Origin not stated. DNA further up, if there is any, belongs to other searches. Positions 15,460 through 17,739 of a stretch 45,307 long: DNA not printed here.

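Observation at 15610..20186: Aldolase-SDR fusion plus mtnP-apt-mtnA reads as a DHAP-shunt salvage module, wedged inside the LPS locus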

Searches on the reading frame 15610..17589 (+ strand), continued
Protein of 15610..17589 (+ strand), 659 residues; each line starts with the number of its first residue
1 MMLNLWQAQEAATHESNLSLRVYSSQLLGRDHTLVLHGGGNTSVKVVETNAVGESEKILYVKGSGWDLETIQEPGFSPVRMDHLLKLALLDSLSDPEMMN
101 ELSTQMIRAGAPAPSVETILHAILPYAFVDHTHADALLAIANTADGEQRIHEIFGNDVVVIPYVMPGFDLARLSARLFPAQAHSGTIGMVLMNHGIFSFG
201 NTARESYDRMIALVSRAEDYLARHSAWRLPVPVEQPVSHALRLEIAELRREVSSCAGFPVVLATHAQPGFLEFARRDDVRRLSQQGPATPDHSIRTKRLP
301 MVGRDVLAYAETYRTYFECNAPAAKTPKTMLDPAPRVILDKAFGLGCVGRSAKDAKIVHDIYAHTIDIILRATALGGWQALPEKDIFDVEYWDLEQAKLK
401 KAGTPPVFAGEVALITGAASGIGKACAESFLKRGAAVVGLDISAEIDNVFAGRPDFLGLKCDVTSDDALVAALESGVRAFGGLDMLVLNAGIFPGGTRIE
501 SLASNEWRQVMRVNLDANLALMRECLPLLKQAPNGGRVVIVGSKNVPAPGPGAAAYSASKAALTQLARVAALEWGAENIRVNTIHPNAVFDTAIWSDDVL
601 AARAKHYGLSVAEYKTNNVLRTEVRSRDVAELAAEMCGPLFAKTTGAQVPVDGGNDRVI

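Call 73: search_protein_families(library=ncbifam, proteins=[L059:12157-12813:+, L059:12991-14325:+, L059:14771-16030:+, L059:16058-16690:+, L059:7556-8755:+, L059:8950-9606:+, L059:6476-7339:+], max_evalue=0.00001)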
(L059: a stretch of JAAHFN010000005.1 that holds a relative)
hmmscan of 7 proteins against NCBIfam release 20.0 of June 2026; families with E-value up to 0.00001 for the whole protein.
L059:12157-12813:+ (218 aa): 21 families
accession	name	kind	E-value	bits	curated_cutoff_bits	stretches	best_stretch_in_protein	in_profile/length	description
TIGR03328.1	salvage_mtnB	equivalog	3.7e-56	189.7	137.05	1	17-208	3-193/194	methylthioribulose 1-phosphate dehydratase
NF006672.0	PRK09220.1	equivalog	2.3e-44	151.3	226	1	12-210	12-207/209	methylthioribulose 1-phosphate dehydratase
NF005244.0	PRK06754.1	equivalog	1.7e-42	145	281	1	22-210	18-203/214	methylthioribulose 1-phosphate dehydratase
NF043034.1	OxoTetrPhDc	equivalog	8e-20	71.5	250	1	12-205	6-187/205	3-oxo-tetronate 4-phosphate decarboxylase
NF004527.0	PRK05874.1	equivalog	1.4e-13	50.9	308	1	10-112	6-107/218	L-fuculose-phosphate aldolase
NF005123.0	PRK06557.1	subfamily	1.4e-12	47.8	251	1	13-211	14-200/223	L-ribulose-5-phosphate 4-epimerase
NF005984.0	PRK08087.1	subfamily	5.8e-12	45.8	264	1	16-128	11-114/215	L-fuculose-phosphate aldolase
NF004855.0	PRK06208.1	subfamily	1e-10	41.4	255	1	12-108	44-140/274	class II aldolase/adducin family protein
TIGR01086.1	fucA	equivalog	2.9e-10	40.2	400.25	1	22-128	16-113/214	L-fuculose-phosphate aldolase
NF006047.0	PRK08193.1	subfamily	1.7e-09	37.6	257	1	24-207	18-200/231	L-ribulose-5-phosphate 4-epimerase AraD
NF053831.1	RU1PAldHalo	equivalog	2.3e-09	37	300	1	30-209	22-185/208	ribulose-1-phosphate aldolase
NF005245.0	PRK06755.1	equivalog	4e-09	36.3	322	1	27-207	23-199/209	hypothetical protein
NF040649.1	FucA_Meth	equivalog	1.6e-08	34.7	250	1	14-114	5-99/179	L-fuculose phosphate aldolase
NF005302.0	PRK06833.1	equivalog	3.6e-08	33.1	264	1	12-209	7-189/214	L-fuculose-phosphate aldolase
NF009625.0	PRK13145.1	equivalog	6.4e-08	32.4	369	1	12-109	9-104/235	L-ribulose-5-phosphate 4-epimerase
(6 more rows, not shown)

L059:12991-14325:+ (444 aa): 4 families
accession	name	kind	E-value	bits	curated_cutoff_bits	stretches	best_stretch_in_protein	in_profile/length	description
NF045547.1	GGputSyn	equivalog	6.7e-131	437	650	1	3-432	3-434/438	gamma-glutamylputrescine synthetase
TIGR00653.1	GlnA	equivalog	6.3e-84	282.3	429.15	2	143-437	163-457/462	type I glutamate--ammonia ligase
TIGR03105.1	gln_synth_III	equivalog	5.1e-82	275.7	469.6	1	8-429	4-422/435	type III glutamate--ammonia ligase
NF007006.0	PRK09469.1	equivalog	1.6e-43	149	845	1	169-430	195-456/469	glutamate--ammonia ligase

L059:14771-16030:+ (419 aa): 25 families
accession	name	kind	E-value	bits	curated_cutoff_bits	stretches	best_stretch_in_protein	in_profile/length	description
NF010376.0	PRK13803.1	equivalog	1.3e-196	655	819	1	13-416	197-595/600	bifunctional phosphoribosylanthranilate isomerase/tryptophan synthase subunit beta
TIGR00263.1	trpB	equivalog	5.5e-189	628.1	392.45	1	27-414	1-383/385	tryptophan synthase subunit beta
NF010375.0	PRK13802.1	equivalog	4.2e-150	501.1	1386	1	28-417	278-674/695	bifunctional indole-3-glycerol phosphate synthase/tryptophan synthase subunit beta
NF009057.0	PRK12391.1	equivalog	1.7e-51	175.2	366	1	72-412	75-422/441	TrpB-like pyridoxal phosphate-dependent enzyme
TIGR01415.1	trpB_rel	hypoth_equivalog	9.7e-50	169.5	518.85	1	71-413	63-413/419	TrpB-like pyridoxal phosphate-dependent enzyme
NF006390.0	PRK08639.1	equivalog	1.5e-14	53.8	421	1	75-286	24-215/418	threonine ammonia-lyase IlvA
NF040741.1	ornith_OrtB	equivalog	2.2e-13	49.5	550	1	83-292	66-272/464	2-amino-4-oxopentanoate thiolase subunit OrtB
TIGR02079.1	THD1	equivalog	1.3e-12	47.3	440.55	1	75-286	15-207/410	threonine ammonia-lyase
TIGR03945.1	PLP_SbnA_fam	equivalog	1.5e-12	47.3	349.95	1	96-285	21-203/304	2,3-diaminopropionate biosynthesis protein SbnA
NF005292.0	PRK06815.1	equivalog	6.7e-11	41.8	371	1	68-189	14-125/320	threonine/serine dehydratase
NF006094.0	PRK08246.1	subfamily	1.1e-10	41.4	331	1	95-284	35-201/310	serine/threonine dehydratase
NF009130.0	PRK12483.1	subfamily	5e-08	32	801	1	73-303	34-237/521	threonine ammonia-lyase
TIGR01127.1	ilvA_1Cterm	equivalog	2.2e-07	30.2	378.75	1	95-285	13-185/380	threonine ammonia-lyase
NF008735.0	PRK11761.1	equivalog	2.3e-07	30.3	413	0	69-190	6-120/296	cysteine synthase CysM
NF006674.0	PRK09224.1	subfamily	2.3e-07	29.9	577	1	76-284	25-210/508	threonine ammonia-lyase IlvA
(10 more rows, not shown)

L059:16058-16690:+ (210 aa): 5 families
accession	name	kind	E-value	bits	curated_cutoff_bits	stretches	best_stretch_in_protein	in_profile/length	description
TIGR01388.1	rnd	equivalog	2e-29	103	298.95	1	15-189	9-179/363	ribonuclease D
NF011539.0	PRK14975.1-3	equivalog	4.6e-29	101.2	640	1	16-200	58-244/628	bifunctional 3'-5' exonuclease/DNA polymerase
NF011540.0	PRK14975.1-4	equivalog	3.4e-22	78.7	601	1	22-181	20-169/576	bifunctional 3'-5' exonuclease/DNA polymerase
NF008089.0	PRK10829.1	equivalog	4.9e-16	58.7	516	1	22-186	20-180/375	ribonuclease D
NF004397.1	PRK05755.1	equivalog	1.1e-11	44.1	720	1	15-186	307-488/889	DNA polymerase I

L059:7556-8755:+ (399 aa): 6 families
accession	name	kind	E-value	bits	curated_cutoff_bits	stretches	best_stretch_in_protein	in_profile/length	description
NF007095.0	PRK09549.1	equivalog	1.8e-108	362.7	409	1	25-399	16-403/407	2,3-diketo-5-methylthiopentyl-1-phosphate enolase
TIGR03332.1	salvage_mtnW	equivalog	3e-89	299.4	513.6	1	22-398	12-407/407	2,3-diketo-5-methylthiopentyl-1-phosphate enolase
TIGR03326.1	rubisco_III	equivalog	1.8e-52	178.7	497.45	1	11-397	11-426/426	type III ribulose-bisphosphate carboxylase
NF003252.0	PRK04208.1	subfamily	2.5e-47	161.5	438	2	21-320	38-346/468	ribulose-bisphosphate carboxylase large subunit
NF042437.1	OxoIsoapPDcar_OiaX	equivalog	5.5e-39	134.1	700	1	70-251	73-260/412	3-oxo-isoapionate-4-phosphate decarboxylase OiaX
NF010002.0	PRK13475.1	equivalog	2.6e-12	46.2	489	1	105-231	123-255/459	ribulose-bisphosphate carboxylase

L059:8950-9606:+ (218 aa): 7 families
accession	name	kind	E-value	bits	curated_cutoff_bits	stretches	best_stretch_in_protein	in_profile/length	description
NF007103.0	PRK09552.1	equivalog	7.6e-41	140.2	292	1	10-214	3-214/220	2-hydroxy-3-keto-5-methylthiopentenyl-1-phosphate phosphatase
TIGR03333.1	salvage_mtnX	equivalog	1.3e-37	129.8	303.2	1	12-214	1-210/214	2-hydroxy-3-keto-5-methylthiopentenyl-1-phosphate phosphatase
TIGR01489.1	DKMTPPase-SF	subfamily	3.8e-18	66.2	81.55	1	11-186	2-188/188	MtnX-like HAD-IB family phosphatase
TIGR01488.1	HAD-SF-IB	subfamily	1.4e-15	57.7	45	1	13-176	2-174/177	HAD-IB family phosphatase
TIGR00338.1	serB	equivalog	3e-08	33.5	144.15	1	9-184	13-192/219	phosphoserine phosphatase SerB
TIGR01490.1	HAD-SF-IB-hyp1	subfamily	4e-06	27.2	98.3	0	14-180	3-191/202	HAD-IB family hydrolase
TIGR01491.1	HAD-SF-IB-PSPlk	hypoth_equivalog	8.4e-06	25.6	151.9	0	16-184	10-187/201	phosphoserine phosphatase-like hydrolase, archaeal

L059:6476-7339:+ (287 aa): 10 families
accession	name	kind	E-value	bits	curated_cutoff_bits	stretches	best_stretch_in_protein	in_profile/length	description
NF009583.0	PRK13024.1-3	subfamily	1.9e-38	132.1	721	1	40-280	50-269/755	protein translocase subunit SecDF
TIGR01129.1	secD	equivalog_domain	9.7e-35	120.5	244.4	1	49-280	26-238/397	protein translocase subunit SecD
NF011315.0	PRK14726.1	equivalog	1.1e-19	70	1249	1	62-282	164-364/855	protein translocase subunit SecDF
NF009585.0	PRK13024.1-5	equivalog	2.5e-19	68.8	1037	1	170-274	382-479/993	protein translocase subunit SecDF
NF006218.0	PRK08343.1-4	subfamily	7.4e-17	61.3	383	1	148-276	95-226/392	preprotein translocase subunit SecD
NF009581.0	PRK13024.1-1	equivalog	3.7e-13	48.5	1058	1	38-117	38-118/752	protein translocase subunit SecDF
TIGR00916.1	2A0604s01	subfamily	2.4e-11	43.7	148.6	1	195-281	1-79/231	SecD/SecF family protein translocase subunit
NF009580.0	PRK13023.1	equivalog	3.8e-10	38.7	1153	1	59-280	84-285/775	protein translocase subunit SecDF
NF006217.0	PRK08343.1-3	equivalog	7.6e-10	38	491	0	54-124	185-254/544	preprotein translocase subunit SecD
NF009584.0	PRK13024.1-4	equivalog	6.6e-08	31.4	1171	1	40-118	41-119/759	protein translocase subunit SecDF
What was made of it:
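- On Canonical methionine salvage pathway (MtnB/C/D or MtnW/X): One related genome (L059) has mtnB and MtnW/MtnX-like genes next to the fusion (call 73).
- In Oscillatoria sp. SIO1A7 (L059) the fusion lies between an MtnW-like RuBisCO-like protein, an MtnX-like phosphatase and an MtnB (TIGR03328 189.7, cutoff 137) (call 73). In L059 the fusion sits beside a bona fide mtnB, an MtnW-like RLP and an MtnX-like phosphatase, which implies two fates for MtnA products (call 73). L059 links the fusion to different methionine-salvage genes (call 73).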

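Call 76: predict_structure(alignment_id=A2)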
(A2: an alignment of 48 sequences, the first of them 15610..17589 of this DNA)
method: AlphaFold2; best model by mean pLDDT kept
length: 659 residues; sequences in the alignment: 48
mean_pLDDT: 69.9   pTM: 0.53
mean pLDDT of the five models: 69.9, 65.9, 63.0, 52.8, 47.2
residues with pLDDT >= 90: 92; 70-90: 292; 50-70: 145; < 50: 130
segments of 3 or more residues with pLDDT < 50: 93-113, 286-306, 308-310, 312-334, 383-404, 494-500, 544-550, 591-594, 642-659
pLDDT, mean of each block of 10 residues (from residue 1): 82 93 91 66 89 86 73 81 73 43 38 62 91 83 88 94 65 83 91 85 93 92 77 62 76 65 80 76 53 42 44 43 37 59 75 72 77 80 46 34 60 82 81 88 72 84 79 88 85 49 54 71 89 84 51 59 73 75 62 54 68 65 67 69 35 26
secondary structure, 60 per line:
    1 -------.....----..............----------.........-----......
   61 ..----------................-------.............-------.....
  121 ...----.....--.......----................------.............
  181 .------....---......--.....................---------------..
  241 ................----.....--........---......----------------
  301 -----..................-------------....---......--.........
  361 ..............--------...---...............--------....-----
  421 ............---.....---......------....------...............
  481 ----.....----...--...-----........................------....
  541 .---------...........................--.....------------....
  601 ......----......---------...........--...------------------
elements in order (helices of 4 or more, strands of 3 or more residues): H8-12 H17-30 E41-49 E55-62 E76-80 H81-88 H96-108 H116-123 E128-132 H135-141 H146-157 E158-161 H168-181 E188-191 E195-200 H203-223 H239-256 E261-265 H268-275 H279-284 H306-323 E337-340 E344-349 H352-374 H389-403 E412-415 H421-432 E436-440 H444-449 E456-459 H466-480 E485-489 H507-530 E537-541 H551-577 E580-584 H597-606 H611-616 H626-636
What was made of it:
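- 16285..16824 (+): Central domain (aa 226-405) shared by all PRK08324-type fusions and by stand-alone aldolases of about 410 aa. It has no Pfam model and its function is unknown. Partly low pLDDT in the model (call 76).
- Tried and rejected: The AlphaFold2 model from a shallow alignment (72-86% identity) was mediocre: pLDDT 69.9, pTM 0.53 (call 76).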

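Call 80: fold_search(model_id=the predicted structure, library=pdb)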
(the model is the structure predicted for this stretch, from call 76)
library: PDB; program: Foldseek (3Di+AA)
matches with E <= 10: 1994; with E <= 0.001: 1923
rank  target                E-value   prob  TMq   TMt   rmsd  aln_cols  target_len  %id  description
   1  3m4r                  2.9e-16  1.00  0.30  0.88   2.8       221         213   44  Structure of the N-terminal Class II Aldolase domain of a conserved protein from Thermoplasma acidophilum (released 2010-04-14)
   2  3tzh_C                3.3e-12  1.00  0.31  0.76   3.9       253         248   28  Crystal structure of 3-ketoacyl-(acyl-carrier-protein) reductase (FabG)(F187A) from Vibrio cholerae (released 2011-10-19)
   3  4wk6_C                4.7e-12  1.00  0.29  0.76   3.8       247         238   29  Crystal structure of 3-ketoacyl-(acyl-carrier-protein) reductase (FabG) (G141A) from Vibrio cholerae in complex with N (released 2014-11-12)
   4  3tzh_A                4.7e-12  1.00  0.31  0.76   3.9       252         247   28  Crystal structure of 3-ketoacyl-(acyl-carrier-protein) reductase (FabG)(F187A) from Vibrio cholerae (released 2011-10-19)
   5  4wk6_B                4.9e-12  1.00  0.29  0.75   4.4       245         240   26  Crystal structure of 3-ketoacyl-(acyl-carrier-protein) reductase (FabG) (G141A) from Vibrio cholerae in complex with N (released 2014-11-12)
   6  3u09_A                5.7e-12  1.00  0.31  0.76   3.9       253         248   27  Crystal structure of 3-ketoacyl-(acyl-carrier-protein) reductase (FabG)(G92D) from Vibrio cholerae (released 2011-10-19)
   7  4wk6_D                9.0e-12  1.00  0.29  0.77   3.8       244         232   28  Crystal structure of 3-ketoacyl-(acyl-carrier-protein) reductase (FabG) (G141A) from Vibrio cholerae in complex with N (released 2014-11-12)
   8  3rsh_B                9.0e-12  1.00  0.30  0.74   3.9       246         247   29  Structure of 3-ketoacyl-(acyl-carrier-protein)reductase (FabG) from Vibrio cholerae O1 complexed with NADP+ (space gro (released 2011-05-11)
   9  4i08_B                1.0e-11  1.00  0.30  0.76   3.8       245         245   29  Crystal structure of beta-ketoacyl-acyl carrier protein reductase (FabG) from Vibrio cholerae in complex with NADPH (released 2012-12-12)
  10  5itv_A                1.4e-11  1.00  0.30  0.72   5.0       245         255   27  Crystal structure of Bacillus subtilis BacC Dihydroanticapsin 7-dehydrogenase in complex with NADH (released 2017-02-22)
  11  4wk6_A                1.6e-11  1.00  0.29  0.74   4.0       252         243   28  Crystal structure of 3-ketoacyl-(acyl-carrier-protein) reductase (FabG) (G141A) from Vibrio cholerae in complex with N (released 2014-11-12)
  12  5h5x_L                1.6e-11  1.00  0.30  0.76   4.6       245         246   31  Crystal structure of NADH bound carbonyl reductase from Streptomyces coelicolor (released 2017-05-10)
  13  6t5x_A                2.1e-11  1.00  0.30  0.76   3.9       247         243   27  Crystal structure of Salmonella typhimurium FabG in complex with NADPH at 1.5 A resolution (released 2020-11-18)
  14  6jh7_B                2.1e-11  1.00  0.31  0.72   5.4       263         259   22  Crystal structure of AerF from Microcystis aeruginosa (released 2019-11-27)
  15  1yde_F                2.5e-11  1.00  0.30  0.71   6.6       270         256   25  Crystal Structure of Human Retinal Short-Chain Dehydrogenase/Reductase 3 (released 2005-01-18)
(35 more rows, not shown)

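Call 85: find_homologous_proteins(query=L066:7547-9523:+, max_evalue=1e-100)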
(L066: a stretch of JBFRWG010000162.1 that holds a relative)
Query L066:7547-9523:+ (658 aa): 8000 proteins with E <= 1e-100 among 8000 candidates; the best 120 are listed.
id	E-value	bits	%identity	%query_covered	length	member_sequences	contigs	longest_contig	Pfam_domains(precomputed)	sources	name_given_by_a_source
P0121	0.0e+0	1484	100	100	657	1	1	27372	PF08659.17,PF00596.28,PF13561.13,PF00106.32,PF01370.28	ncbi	ncbi:MAG: bifunctional aldolase/short-chain dehydrogenase [Crocosphaera sp.]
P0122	0.0e+0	1377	92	100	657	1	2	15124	PF08659.17,PF00596.28,PF13561.13,PF23441.1,PF00106.32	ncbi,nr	ncbi:MAG: bifunctional aldolase/short-chain dehydrogenase [Crocosphaera sp.]|nr:bifunctional aldolas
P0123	0.0e+0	1356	91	100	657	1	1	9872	PF08659.17,PF00596.28,PF13561.13,PF23441.1,PF00106.32,PF01370.28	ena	-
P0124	0.0e+0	1355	90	100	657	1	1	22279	PF08659.17,PF00596.28,PF13561.13,PF00106.32,PF01370.28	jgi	jgi:rhamnose utilization protein RhaD (predicted bifunctional aldolase and dehydrogenase)/NAD(P)-dep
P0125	0.0e+0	1347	90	100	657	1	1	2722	PF08659.17,PF00596.28,PF13561.13,PF23441.1,PF00106.32,PF01370.28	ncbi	-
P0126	0.0e+0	1322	88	100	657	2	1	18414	PF08659.17,PF00596.28,PF13561.13,PF23441.1,PF00106.32,PF01370.28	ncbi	ncbi:MAG: bifunctional aldolase/short-chain dehydrogenase [Crocosphaera sp.]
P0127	0.0e+0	1318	88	100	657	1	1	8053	PF08659.17,PF00596.28,PF13561.13,PF23441.1,PF00106.32,PF01370.28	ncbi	ncbi:MAG: bifunctional aldolase/short-chain dehydrogenase [Crocosphaera sp.]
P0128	0.0e+0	1318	88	100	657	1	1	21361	PF08659.17,PF00596.28,PF13561.13,PF23441.1,PF00106.32,PF01370.28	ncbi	ncbi:MAG: bifunctional aldolase/short-chain dehydrogenase [Crocosphaera sp.]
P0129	0.0e+0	1316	88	100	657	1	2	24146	PF08659.17,PF00596.28,PF13561.13,PF00106.32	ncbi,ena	-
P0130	0.0e+0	1315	88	100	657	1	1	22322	PF08659.17,PF00596.28,PF13561.13,PF23441.1,PF00106.32,PF01370.28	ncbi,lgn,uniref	ncbi:bifunctional aldolase/short-chain dehydrogenase [Crocosphaera sp. Alani8]|uniref:bifunctional a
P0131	0.0e+0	1314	87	100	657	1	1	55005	PF08659.17,PF00596.28,PF13561.13,PF23441.1,PF00106.32,PF01370.28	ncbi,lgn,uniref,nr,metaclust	ncbi:bifunctional aldolase/short-chain dehydrogenase [Crocosphaera chwakensis]|uniref:Short chain de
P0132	0.0e+0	1310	87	100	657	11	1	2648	PF08659.17,PF00596.28,PF13561.13,PF23441.1,PF00106.32,PF01370.28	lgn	-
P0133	0.0e+0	1310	88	100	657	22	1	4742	PF08659.17,PF00596.28,PF13561.13,PF23441.1,PF00106.32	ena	-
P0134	0.0e+0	1309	87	100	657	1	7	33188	PF08659.17,PF00596.28,PF13561.13,PF23441.1,PF00106.32,PF01370.28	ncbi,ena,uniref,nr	ncbi:bifunctional aldolase/short-chain dehydrogenase [Crocosphaera sp.]|uniref:bifunctional aldolase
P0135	0.0e+0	1297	86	100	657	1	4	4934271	PF08659.17,PF00596.28,PF13561.13,PF23441.1,PF00106.32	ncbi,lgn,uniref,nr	ncbi:putative short-chain dehydrogenase/reductase SDR [Crocosphaera subtropica ATCC 51142]|uniref:Sh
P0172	0.0e+0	1087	73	100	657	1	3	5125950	PF08659.17,PF00596.28,PF13561.13,PF00106.32,PF01370.28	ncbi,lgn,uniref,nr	ncbi:short-chain dehydrogenase/reductase SDR [[Leptolyngbya] sp. PCC 7376]|uniref:bifunctional aldol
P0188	0.0e+0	1077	73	100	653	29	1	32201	PF00596.28,PF13561.13,PF00106.32,PF01370.28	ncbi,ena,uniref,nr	ncbi:bifunctional aldolase/short-chain dehydrogenase [Anabaena aphanizomenioides LEGE 00250]|uniref:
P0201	0.0e+0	1071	71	100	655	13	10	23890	PF08659.17,PF00596.28,PF13561.13,PF23441.1,PF00106.32,PF01370.28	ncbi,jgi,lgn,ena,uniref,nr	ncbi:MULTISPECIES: bifunctional aldolase/short-chain dehydrogenase [unclassified Roseofilum]|uniref:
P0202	0.0e+0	1071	71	100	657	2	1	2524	PF00596.28,PF13561.13,PF00106.32,PF01370.28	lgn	-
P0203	0.0e+0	1071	72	100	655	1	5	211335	PF08659.17,PF00596.28,PF13561.13,PF00106.32,PF01370.28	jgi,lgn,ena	jgi:rhamnose utilization protein RhaD (predicted bifunctional aldolase and dehydrogenase)/NAD(P)-dep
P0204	0.0e+0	1071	70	100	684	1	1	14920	PF08659.17,PF00596.28,PF13561.13,PF00106.32,PF01370.28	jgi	jgi:rhamnose utilization protein RhaD (predicted bifunctional aldolase and dehydrogenase)/NAD(P)-dep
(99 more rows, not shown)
